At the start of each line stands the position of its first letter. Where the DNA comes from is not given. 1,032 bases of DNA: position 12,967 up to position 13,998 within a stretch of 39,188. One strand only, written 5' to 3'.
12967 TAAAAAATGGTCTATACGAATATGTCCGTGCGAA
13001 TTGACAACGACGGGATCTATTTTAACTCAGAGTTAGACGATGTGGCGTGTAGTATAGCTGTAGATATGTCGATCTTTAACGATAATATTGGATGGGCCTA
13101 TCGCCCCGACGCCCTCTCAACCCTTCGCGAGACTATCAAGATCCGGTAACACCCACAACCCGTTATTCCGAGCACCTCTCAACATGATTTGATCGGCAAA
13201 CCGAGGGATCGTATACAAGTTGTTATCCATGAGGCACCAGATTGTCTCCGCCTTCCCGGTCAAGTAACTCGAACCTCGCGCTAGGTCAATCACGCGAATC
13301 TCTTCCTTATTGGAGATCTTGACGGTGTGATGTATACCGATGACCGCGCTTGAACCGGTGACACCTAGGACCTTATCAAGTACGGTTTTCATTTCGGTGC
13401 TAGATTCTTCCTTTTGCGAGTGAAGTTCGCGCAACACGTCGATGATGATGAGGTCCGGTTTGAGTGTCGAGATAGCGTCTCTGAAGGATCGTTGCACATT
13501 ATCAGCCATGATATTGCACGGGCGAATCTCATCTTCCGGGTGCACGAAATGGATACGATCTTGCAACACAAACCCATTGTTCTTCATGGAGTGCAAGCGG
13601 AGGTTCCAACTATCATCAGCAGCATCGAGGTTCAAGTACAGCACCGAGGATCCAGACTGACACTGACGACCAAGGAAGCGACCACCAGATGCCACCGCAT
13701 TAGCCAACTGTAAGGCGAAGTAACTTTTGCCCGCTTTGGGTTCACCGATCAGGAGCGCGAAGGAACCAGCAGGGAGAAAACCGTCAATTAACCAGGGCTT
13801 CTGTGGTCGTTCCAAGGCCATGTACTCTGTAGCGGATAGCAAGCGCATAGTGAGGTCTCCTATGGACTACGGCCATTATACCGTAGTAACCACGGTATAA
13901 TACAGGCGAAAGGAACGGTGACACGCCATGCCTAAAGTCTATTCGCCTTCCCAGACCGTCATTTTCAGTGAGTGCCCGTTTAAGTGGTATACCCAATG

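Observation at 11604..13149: Tandem array of nine translationally chained mini-ORFs (47-63 aa), all starting M-x-Y, that fall into two motif families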

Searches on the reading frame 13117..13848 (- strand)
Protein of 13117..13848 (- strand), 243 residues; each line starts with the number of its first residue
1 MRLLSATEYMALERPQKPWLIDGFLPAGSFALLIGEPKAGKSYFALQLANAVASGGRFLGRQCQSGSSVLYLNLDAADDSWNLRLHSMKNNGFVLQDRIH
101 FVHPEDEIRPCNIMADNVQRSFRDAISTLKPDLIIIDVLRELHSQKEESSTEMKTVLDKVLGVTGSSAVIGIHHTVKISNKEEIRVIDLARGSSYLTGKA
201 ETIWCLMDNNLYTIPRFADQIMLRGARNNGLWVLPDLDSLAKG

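Call 10: search_protein_families(library=pfam, proteins=[window:13117-13848:-], max_evalue=0.01)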
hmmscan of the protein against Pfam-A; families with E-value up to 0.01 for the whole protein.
window:13117-13848:- (243 aa): 2 families
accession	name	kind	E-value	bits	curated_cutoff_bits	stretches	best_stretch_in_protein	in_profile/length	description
PF13481.12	AAA_25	-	9.2e-28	97.6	27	1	9-177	15-192/195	AAA domain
PF06745.19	ATPase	-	0.00011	22.1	26.6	1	21-153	12-143/231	KaiC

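Call 11: find_related_loci(query=window:13117-13848:-, collection=viral_contigs, flank=6000)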
Query window:13117-13848:- (243 aa) in viral_contigs; peptide patterns used: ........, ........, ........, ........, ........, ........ (x = any residue, [..] = any of these).
12 stretches matched a pattern, but none encodes a relative of the query by tblastn (E <= 1e-3).

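Call 23: find_related_loci(query=A1, collection=metagenome_contigs, flank=5000)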
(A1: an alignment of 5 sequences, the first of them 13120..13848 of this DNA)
Query A1 (243 aa) in metagenome_contigs; peptide patterns used: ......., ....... (x = any residue, [..] = any of these).
171 stretches matched a pattern; 7 encode a relative of the query (tblastn E <= 1e-3); 7 distinct loci.
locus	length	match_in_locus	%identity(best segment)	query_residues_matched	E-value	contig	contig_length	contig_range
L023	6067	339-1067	99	1-243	8e-166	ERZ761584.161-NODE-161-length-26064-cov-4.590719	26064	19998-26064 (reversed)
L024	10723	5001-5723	97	1-241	7e-162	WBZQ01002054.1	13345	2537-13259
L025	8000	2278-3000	97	1-241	9e-162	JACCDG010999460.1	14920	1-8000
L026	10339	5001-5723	97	1-241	9e-162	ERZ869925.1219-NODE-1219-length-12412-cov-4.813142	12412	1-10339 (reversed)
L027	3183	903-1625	97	1-241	1e-168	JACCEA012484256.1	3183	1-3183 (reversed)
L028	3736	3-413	97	105-241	3e-88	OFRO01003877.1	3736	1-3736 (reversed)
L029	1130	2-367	97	120-241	4e-82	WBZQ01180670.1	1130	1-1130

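Call 75: find_related_loci(query=A1, collection=genome_contigs, flank=8000)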
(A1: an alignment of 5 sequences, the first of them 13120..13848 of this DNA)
Query A1 (243 aa) in genome_contigs; peptide patterns used: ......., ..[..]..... (x = any residue, [..] = any of these).
42 stretches matched a pattern, but none encodes a relative of the query by tblastn (E <= 1e-3).
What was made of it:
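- On T7 Gp2-type RNA polymerase inhibitor: This needs biochemistry, and the host is unknown (call 75).
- Tried and rejected: The one metagenome scan gave only 7 close loci (call 23), and the genome scan gave no host (call 75).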

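Call 91: find_homologous_proteins(query=window:13120-13848:-, max_evalue=1e-10)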
Query window:13120-13848:- (243 aa): 29 proteins with E <= 1e-10 among 727 candidates.
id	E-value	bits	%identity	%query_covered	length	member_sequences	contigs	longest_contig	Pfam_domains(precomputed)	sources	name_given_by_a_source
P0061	4.5e-157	539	99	100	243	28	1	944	PF13481.13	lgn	-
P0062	6.3e-103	361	67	98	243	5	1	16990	PF13481.13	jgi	jgi:RecA-family ATPase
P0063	1.7e-92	327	59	98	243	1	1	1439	PF13481.13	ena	-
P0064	5.4e-76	273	53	98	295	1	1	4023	PF13481.13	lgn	-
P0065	2.9e-70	254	52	98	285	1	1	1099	PF13481.13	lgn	-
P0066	2.8e-67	245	49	98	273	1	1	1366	PF13481.13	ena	-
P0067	4.7e-67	244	50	96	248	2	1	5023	PF13481.13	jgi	-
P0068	2.1e-66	242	48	100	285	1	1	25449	PF13481.13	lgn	-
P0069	8.9e-66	240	47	100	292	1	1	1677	PF13481.13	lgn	-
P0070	9.3e-64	233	48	96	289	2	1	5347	PF13481.13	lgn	-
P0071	2.3e-52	196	42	98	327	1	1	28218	PF13481.13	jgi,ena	-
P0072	1.5e-49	187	44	95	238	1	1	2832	PF13481.13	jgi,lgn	jgi:RecA-family ATPase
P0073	1.9e-49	186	42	95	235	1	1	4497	PF13481.13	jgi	jgi:RecA-family ATPase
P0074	2.6e-49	186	42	96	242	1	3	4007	PF13481.13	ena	-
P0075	2.8e-49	186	41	99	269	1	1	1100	PF13481.13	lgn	-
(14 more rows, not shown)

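Call 92: find_encoding_contigs(protein=P0062, flank=8000, max_places=2)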
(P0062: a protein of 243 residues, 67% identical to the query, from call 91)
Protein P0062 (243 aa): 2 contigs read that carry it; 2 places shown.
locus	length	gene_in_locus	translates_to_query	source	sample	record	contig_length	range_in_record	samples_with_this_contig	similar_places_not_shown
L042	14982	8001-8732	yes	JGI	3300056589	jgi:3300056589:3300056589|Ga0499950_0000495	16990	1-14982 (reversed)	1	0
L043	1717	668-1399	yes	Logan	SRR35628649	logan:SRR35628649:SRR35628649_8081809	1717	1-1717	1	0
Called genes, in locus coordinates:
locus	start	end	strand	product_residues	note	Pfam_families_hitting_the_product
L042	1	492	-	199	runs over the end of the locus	PF00765:Autoind_synth, PF21926:FeeM (weak), PF13444:Acetyltransf_5 (weak)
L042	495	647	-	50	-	-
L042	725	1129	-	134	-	PF18909:dGTP_diPhyd_N (weak)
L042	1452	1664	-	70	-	-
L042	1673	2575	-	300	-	PF00149:Metallophos (weak)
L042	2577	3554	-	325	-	PF00476:DNA_pol_A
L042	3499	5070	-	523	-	-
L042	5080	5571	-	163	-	-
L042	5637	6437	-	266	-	PF13479:AAA_24 (weak)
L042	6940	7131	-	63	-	-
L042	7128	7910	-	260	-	PF12705:PDDEXK_1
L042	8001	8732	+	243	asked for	PF13481:AAA_25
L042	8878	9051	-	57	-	-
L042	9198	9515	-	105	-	-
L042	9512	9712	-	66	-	-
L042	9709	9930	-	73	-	-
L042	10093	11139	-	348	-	PF13203:DUF2201_N (weak)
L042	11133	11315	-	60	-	-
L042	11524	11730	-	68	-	-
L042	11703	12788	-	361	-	PF00004:AAA (weak), PF07724:AAA_2 (faint), PF07728:AAA_5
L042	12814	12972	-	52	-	-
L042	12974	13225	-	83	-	-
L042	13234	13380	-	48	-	-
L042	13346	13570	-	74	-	-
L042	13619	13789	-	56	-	-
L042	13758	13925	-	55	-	-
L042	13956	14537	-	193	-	-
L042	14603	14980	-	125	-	?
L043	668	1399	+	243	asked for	PF13481:AAA_25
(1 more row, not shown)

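Call 93: find_encoding_contigs(protein=P0068, flank=8000, max_places=2)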
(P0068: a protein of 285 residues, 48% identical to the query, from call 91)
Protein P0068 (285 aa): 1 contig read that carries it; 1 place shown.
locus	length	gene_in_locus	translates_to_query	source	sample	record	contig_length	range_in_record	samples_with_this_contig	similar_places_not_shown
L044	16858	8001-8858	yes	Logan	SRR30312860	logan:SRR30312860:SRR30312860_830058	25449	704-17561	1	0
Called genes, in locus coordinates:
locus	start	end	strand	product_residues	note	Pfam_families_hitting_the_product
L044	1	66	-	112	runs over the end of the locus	-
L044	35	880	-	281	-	PF00149:Metallophos (weak)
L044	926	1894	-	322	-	PF00476:DNA_pol_A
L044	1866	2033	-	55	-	-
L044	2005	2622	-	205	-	PF06941:NT5C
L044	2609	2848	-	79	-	-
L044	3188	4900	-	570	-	-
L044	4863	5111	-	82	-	-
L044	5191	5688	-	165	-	-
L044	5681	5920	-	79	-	-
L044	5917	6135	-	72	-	-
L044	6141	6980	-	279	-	PF13479:AAA_24 (weak)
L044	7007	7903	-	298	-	PF12705:PDDEXK_1 (faint)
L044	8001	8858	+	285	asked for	PF13481:AAA_25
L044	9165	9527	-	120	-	-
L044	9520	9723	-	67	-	-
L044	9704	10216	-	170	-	-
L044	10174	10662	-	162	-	-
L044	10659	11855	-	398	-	PF13203:DUF2201_N, PF09967:DUF2201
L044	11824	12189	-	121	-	-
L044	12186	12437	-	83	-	-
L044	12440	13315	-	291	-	-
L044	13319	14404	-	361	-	PF13191:AAA_16 (faint), PF07728:AAA_5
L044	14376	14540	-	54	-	-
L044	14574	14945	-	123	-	-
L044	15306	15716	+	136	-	-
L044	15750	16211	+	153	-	-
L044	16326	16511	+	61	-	-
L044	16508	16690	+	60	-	-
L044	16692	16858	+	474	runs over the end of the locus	-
